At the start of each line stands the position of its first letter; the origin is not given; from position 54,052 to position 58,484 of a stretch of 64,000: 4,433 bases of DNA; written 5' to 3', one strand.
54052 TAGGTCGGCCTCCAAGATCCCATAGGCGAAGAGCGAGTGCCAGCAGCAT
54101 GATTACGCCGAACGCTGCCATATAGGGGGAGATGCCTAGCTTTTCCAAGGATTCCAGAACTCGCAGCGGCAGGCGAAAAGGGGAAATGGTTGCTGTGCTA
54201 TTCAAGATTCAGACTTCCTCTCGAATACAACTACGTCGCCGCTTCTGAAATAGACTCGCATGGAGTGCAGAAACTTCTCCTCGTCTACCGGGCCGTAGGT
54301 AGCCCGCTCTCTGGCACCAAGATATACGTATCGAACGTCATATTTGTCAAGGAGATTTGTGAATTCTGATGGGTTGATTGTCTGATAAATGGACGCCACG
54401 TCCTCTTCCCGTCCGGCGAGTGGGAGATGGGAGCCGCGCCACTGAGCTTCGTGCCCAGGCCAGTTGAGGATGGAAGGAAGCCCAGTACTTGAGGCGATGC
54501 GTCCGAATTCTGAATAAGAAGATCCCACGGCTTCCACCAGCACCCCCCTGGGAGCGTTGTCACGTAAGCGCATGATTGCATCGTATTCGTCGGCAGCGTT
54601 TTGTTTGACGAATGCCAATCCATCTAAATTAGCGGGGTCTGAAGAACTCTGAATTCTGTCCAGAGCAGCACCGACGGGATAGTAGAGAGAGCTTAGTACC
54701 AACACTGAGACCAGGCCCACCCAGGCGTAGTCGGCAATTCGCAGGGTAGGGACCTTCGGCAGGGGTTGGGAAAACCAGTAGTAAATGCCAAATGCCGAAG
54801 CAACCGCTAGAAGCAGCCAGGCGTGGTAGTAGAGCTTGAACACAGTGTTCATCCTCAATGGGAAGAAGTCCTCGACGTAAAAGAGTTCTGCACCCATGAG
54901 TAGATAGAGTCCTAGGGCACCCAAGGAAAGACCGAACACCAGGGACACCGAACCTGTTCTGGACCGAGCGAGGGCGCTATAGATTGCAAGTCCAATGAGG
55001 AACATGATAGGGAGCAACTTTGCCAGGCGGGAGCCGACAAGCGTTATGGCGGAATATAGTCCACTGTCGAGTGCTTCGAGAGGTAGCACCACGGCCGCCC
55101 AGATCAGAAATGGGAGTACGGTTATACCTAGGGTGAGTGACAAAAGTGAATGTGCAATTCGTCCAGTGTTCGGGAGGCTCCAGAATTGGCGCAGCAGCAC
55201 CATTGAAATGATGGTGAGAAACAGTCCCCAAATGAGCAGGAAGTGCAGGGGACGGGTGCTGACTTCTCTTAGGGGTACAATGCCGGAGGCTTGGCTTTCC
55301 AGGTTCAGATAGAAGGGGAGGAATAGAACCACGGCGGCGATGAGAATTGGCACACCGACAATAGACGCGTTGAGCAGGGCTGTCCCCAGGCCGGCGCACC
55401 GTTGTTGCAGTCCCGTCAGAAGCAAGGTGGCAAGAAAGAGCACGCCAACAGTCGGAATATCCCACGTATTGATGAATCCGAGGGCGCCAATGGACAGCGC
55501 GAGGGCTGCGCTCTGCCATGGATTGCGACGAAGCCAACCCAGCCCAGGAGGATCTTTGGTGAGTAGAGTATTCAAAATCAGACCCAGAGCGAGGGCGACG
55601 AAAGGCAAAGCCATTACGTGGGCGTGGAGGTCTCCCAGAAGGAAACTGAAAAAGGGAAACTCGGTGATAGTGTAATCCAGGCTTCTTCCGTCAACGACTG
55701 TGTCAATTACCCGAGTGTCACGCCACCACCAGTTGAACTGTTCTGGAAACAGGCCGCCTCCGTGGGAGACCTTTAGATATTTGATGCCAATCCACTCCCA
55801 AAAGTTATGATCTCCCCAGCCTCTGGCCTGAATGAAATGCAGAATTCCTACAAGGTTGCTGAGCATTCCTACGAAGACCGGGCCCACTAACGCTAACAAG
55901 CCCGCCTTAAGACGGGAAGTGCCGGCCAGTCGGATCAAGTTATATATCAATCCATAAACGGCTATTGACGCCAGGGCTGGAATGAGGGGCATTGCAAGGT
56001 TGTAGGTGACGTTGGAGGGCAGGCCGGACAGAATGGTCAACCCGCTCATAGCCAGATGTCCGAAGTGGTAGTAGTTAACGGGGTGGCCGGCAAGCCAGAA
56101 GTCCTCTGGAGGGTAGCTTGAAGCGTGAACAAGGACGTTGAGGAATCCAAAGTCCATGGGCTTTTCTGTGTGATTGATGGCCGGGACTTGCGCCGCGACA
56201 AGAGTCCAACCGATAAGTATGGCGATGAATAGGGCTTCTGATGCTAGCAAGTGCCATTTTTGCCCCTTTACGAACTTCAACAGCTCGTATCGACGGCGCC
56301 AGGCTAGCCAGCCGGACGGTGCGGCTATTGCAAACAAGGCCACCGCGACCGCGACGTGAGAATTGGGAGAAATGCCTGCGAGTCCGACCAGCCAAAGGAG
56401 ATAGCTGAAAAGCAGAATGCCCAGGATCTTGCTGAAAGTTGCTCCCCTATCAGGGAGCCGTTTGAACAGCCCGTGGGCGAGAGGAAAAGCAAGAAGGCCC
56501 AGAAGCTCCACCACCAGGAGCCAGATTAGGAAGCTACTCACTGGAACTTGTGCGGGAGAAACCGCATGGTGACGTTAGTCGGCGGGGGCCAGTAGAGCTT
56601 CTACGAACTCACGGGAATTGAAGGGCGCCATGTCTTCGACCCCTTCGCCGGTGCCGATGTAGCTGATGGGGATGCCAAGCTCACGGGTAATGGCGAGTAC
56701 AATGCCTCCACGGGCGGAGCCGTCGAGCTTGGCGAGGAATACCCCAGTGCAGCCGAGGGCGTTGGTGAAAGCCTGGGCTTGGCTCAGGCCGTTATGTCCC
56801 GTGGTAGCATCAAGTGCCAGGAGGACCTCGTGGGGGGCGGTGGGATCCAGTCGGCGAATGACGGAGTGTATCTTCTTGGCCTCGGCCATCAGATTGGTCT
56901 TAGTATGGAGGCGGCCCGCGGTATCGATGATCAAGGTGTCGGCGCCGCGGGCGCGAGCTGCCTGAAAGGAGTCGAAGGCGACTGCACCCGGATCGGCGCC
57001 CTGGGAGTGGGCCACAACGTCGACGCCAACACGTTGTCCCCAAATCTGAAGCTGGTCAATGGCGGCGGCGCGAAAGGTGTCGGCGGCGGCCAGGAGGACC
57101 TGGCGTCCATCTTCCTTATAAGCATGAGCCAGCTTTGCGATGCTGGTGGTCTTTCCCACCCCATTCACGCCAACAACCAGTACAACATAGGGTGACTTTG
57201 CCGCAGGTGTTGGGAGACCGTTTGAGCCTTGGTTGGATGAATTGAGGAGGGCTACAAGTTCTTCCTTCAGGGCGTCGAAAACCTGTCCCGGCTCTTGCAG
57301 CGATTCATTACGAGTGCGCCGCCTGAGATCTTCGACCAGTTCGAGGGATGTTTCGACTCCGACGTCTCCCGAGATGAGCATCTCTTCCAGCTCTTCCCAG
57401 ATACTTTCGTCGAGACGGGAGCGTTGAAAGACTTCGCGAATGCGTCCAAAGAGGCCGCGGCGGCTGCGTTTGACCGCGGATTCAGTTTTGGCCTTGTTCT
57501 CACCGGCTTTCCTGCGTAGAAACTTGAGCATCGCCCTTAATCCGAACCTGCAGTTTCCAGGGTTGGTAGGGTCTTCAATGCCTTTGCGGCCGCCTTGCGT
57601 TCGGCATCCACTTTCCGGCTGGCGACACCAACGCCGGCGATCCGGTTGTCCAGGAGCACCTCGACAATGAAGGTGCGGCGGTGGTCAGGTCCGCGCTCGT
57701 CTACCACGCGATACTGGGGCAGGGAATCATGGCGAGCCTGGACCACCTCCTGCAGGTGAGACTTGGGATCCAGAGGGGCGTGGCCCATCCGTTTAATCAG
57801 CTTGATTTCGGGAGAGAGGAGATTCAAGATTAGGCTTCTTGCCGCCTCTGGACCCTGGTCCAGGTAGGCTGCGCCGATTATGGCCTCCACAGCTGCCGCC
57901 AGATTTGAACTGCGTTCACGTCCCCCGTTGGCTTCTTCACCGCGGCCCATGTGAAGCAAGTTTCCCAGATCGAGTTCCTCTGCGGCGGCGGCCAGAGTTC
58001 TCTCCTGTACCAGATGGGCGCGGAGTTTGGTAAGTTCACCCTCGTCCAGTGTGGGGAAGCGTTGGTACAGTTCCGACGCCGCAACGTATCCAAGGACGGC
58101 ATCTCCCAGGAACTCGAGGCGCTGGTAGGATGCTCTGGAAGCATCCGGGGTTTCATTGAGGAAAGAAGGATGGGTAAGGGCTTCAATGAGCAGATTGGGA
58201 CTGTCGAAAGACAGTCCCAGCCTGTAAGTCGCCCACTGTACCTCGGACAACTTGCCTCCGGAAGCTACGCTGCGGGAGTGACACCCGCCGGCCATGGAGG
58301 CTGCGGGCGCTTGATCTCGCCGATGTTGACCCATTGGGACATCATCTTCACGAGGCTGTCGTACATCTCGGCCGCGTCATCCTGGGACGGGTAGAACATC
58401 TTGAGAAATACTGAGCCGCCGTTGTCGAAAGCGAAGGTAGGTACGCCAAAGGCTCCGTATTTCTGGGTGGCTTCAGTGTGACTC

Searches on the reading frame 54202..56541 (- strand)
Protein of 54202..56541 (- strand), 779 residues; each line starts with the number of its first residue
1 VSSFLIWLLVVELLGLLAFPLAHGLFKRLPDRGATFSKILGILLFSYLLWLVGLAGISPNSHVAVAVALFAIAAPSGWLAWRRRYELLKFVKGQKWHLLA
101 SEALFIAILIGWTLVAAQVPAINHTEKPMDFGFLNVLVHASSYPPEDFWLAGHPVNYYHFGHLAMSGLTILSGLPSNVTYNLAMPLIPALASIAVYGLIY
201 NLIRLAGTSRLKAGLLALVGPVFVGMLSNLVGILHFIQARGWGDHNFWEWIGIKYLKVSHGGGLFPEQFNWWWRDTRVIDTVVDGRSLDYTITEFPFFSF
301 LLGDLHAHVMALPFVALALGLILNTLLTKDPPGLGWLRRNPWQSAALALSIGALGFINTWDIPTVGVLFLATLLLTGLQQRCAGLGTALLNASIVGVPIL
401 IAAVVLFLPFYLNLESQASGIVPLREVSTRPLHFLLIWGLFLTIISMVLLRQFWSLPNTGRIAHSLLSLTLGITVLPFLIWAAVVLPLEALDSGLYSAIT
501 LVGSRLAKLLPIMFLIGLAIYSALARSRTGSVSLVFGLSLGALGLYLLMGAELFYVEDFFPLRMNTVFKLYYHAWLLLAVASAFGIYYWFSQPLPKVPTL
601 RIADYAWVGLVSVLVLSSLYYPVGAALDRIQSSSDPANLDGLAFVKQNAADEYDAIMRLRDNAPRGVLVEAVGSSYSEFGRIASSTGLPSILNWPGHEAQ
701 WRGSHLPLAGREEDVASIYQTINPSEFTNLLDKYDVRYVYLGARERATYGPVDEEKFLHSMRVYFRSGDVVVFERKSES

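Call 87: search_protein_families(library=pfam, proteins=[window:54202-56541:-], max_evalue=0.00001)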
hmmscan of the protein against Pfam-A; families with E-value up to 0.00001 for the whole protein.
window:54202-56541:- (779 aa): 1 family
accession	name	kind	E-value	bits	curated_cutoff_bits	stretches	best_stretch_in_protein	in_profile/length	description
PF10060.15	DUF2298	-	4.5e-108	362.7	27.8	1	44-578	1-488/488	Uncharacterized membrane protein (DUF2298)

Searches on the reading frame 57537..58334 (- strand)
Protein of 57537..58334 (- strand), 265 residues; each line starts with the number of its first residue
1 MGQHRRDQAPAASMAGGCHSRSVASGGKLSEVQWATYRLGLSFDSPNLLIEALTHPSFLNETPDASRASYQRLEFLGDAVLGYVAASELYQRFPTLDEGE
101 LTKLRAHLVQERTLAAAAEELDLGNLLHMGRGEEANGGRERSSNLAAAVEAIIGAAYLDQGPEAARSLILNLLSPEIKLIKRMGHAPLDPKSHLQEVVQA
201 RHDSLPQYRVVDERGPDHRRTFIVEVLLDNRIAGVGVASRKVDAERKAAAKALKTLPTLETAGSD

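Call 88: search_protein_families(library=pfam, proteins=[window:57537-58334:-], max_evalue=0.00001)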
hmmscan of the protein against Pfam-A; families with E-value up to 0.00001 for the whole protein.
window:57537-58334:- (265 aa): 3 families
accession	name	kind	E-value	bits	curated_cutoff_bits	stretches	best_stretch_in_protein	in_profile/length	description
PF14622.11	Ribonucleas_3_3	-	2.5e-34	118.7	35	1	46-173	2-124/128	Ribonuclease-III-like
PF00636.31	Ribonuclease_3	-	1.9e-23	83.6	27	1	71-161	1-102/102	Ribonuclease III domain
PF00035.32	dsrm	-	1.5e-15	57.9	23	1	190-256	1-66/66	Double-stranded RNA binding motif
